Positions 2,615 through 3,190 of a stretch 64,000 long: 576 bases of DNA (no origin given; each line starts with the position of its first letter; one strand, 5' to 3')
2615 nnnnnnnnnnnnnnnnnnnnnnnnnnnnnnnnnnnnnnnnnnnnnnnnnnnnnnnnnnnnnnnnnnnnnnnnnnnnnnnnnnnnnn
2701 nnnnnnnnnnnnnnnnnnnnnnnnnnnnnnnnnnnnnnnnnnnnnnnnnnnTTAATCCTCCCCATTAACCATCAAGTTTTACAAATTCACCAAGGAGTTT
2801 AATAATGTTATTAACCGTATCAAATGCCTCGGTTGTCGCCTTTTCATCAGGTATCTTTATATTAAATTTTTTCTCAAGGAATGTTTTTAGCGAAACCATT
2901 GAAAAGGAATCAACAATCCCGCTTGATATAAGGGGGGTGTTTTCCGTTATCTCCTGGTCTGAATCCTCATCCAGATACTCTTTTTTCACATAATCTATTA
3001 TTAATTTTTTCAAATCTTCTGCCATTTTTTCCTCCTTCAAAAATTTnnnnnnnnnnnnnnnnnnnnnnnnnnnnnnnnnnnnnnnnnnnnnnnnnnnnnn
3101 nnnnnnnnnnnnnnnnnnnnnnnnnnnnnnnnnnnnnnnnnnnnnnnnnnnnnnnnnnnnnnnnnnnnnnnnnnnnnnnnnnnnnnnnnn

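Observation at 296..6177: tdh and kbl orthologs split by a dedicated AcpS, acyl-AMP ligase and acyl carrier protein, with a DAO-family flavoenzyme at the operon end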

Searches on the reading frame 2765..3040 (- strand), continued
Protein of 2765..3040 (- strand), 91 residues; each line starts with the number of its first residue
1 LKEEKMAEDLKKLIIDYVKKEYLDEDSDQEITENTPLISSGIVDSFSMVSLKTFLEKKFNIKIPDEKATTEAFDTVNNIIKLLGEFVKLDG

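Call 41: search_solved_structures(query=window:2765-3025:-, max_evalue=0.01)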
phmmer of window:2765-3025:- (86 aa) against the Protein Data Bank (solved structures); distinct sequences matched with E-value up to 0.01: 45.
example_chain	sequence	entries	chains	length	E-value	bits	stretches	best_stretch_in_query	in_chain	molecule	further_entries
6cxt_A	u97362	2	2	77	1.5e-09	40.7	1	9-80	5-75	Alpha/beta hydrolase fold protein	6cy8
2n5h_A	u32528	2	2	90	1.2e-05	28.2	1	3-78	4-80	Peptidyl carrier protein PltL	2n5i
6o6e_E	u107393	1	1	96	1.5e-05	27.9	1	3-78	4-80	Peptidyl carrier protein PltL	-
4bpg_A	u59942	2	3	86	1.9e-05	27.6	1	7-81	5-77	D-ALANINE--POLY(PHOSPHORIBITOL) LIGASE SUBUNIT 2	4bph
4bpf_A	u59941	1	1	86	5.1e-05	26.3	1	7-81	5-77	D-ALANINE--POLY(PHOSPHORIBITOL) LIGASE SUBUNIT 2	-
6bug_A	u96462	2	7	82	0.0001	25.3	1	4-78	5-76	D-alanyl carrier protein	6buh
8jf2_F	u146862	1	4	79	0.00012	25.1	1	4-78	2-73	D-alanyl carrier protein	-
2my5_A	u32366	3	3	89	0.00012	25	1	8-74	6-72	Peptidyl carrier protein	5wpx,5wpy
2my6_A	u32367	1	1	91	0.00033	23.7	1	8-74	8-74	Peptidyl carrier protein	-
2n57_A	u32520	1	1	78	0.00065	22.8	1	4-78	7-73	Acyl carrier protein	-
5jdx_A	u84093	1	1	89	0.00066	22.7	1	7-78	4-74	Putative peptidyl carrier protein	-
7thn_E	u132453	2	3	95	0.00083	22.4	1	7-78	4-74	Probable acyl carrier protein PigG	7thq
8jfi_G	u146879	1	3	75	0.00087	22.4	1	14-78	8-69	Acyl carrier protein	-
8jfg_G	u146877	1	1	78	0.00088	22.3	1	13-78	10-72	Acyl carrier protein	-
8jfn_B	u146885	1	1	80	0.00093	22.3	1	14-78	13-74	Acyl carrier protein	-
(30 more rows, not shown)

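Call 77: search_protein_families(library=ncbifam, proteins=[L048:178-1224:+, L067:3682-4797:+, L043:2203-3318:+, L046:833-1864:+, L024:169-1296:+, L054:2020-3072:+, L004:4654-5883:+], max_evalue=1e-60)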
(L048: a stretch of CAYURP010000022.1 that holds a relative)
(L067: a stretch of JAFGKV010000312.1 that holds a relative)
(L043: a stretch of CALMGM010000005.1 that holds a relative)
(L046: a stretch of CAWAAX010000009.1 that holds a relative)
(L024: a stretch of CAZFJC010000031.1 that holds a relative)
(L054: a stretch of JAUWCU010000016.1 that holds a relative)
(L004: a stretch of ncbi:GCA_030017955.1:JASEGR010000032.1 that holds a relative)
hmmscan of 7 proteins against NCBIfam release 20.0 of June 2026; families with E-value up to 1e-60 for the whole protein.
L048:178-1224:+ (348 aa): 2 families
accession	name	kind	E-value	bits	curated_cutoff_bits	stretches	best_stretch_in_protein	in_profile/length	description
TIGR00692.1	tdh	equivalog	5.7e-130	433.3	458.35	1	7-347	1-339/340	L-threonine 3-dehydrogenase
NF003808.0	PRK05396.1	equivalog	6.1e-124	413.3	380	1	5-346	1-338/341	L-threonine 3-dehydrogenase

L067:3682-4797:+ (371 aa): 2 families
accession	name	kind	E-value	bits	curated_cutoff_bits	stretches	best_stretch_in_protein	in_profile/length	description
TIGR00692.1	tdh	equivalog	1.3e-105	353.2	458.35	1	7-355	1-339/340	L-threonine 3-dehydrogenase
NF003808.0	PRK05396.1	equivalog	1.8e-102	342.8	380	1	5-354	1-338/341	L-threonine 3-dehydrogenase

L043:2203-3318:+ (371 aa): 2 families
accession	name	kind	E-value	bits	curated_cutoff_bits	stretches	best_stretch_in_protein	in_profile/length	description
TIGR00692.1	tdh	equivalog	9e-111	370.2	458.35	1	7-355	1-339/340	L-threonine 3-dehydrogenase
NF003808.0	PRK05396.1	equivalog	7.1e-105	350.6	380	1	5-354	1-338/341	L-threonine 3-dehydrogenase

L046:833-1864:+ (343 aa): 2 families
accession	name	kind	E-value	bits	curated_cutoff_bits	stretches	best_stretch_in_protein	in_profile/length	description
NF003808.0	PRK05396.1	equivalog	9.3e-176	583.7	380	1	1-340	1-340/341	L-threonine 3-dehydrogenase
TIGR00692.1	tdh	equivalog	3.3e-154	513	458.35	1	3-340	1-340/340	L-threonine 3-dehydrogenase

L024:169-1296:+ (375 aa): 2 families
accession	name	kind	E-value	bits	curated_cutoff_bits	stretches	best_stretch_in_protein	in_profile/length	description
TIGR00692.1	tdh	equivalog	9.5e-109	363.5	458.35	1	14-361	1-339/340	L-threonine 3-dehydrogenase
NF003808.0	PRK05396.1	equivalog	2.8e-103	345.4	380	1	12-360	1-338/341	L-threonine 3-dehydrogenase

L054:2020-3072:+ (350 aa): 3 families
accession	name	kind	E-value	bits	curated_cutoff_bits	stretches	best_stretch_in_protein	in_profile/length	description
TIGR00692.1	tdh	equivalog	4.8e-145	482.8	458.35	1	6-345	1-339/340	L-threonine 3-dehydrogenase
NF003808.0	PRK05396.1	equivalog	4e-140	466.5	380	1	4-345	1-339/341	L-threonine 3-dehydrogenase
NF041097.1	keto_inos_dh_IolM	equivalog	5.5e-70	236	450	1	13-344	37-387/389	scyllo-inosose 3-dehydrogenase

L004:4654-5883:+ (409 aa): 2 families
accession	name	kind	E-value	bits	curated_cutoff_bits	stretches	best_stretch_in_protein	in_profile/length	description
NF003808.0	PRK05396.1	equivalog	4.4e-81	272.4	380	1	134-408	86-339/341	L-threonine 3-dehydrogenase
TIGR00692.1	tdh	equivalog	2.1e-74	250.6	458.35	1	134-407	84-338/340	L-threonine 3-dehydrogenase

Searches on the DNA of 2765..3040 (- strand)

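Call 38: search_rna_families(sources=[L001, L004, L006, L015, L025, L028, L033, L043, L057, L072], threshold=gathering)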
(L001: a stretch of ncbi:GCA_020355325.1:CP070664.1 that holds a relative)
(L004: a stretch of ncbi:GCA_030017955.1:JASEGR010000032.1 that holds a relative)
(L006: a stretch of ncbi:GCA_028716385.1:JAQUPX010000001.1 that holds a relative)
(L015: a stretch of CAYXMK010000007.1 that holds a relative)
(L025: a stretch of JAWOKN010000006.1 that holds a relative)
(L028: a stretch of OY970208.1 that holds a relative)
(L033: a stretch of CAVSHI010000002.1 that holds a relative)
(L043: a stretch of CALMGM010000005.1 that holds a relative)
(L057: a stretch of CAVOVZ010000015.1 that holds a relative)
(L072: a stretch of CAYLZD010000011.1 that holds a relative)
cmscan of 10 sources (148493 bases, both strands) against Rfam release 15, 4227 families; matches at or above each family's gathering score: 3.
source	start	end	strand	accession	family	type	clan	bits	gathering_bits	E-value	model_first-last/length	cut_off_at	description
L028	4697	4768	+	RF00005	tRNA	Gene; tRNA;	CL00001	74.8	29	3.4e-14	1-71/71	no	tRNA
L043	13259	13333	+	RF00005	tRNA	Gene; tRNA;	CL00001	69.3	29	1.1e-12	1-71/71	no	tRNA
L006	12927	13008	+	RF00005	tRNA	Gene; tRNA;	CL00001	53.7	29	2.2e-08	1-71/71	no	tRNA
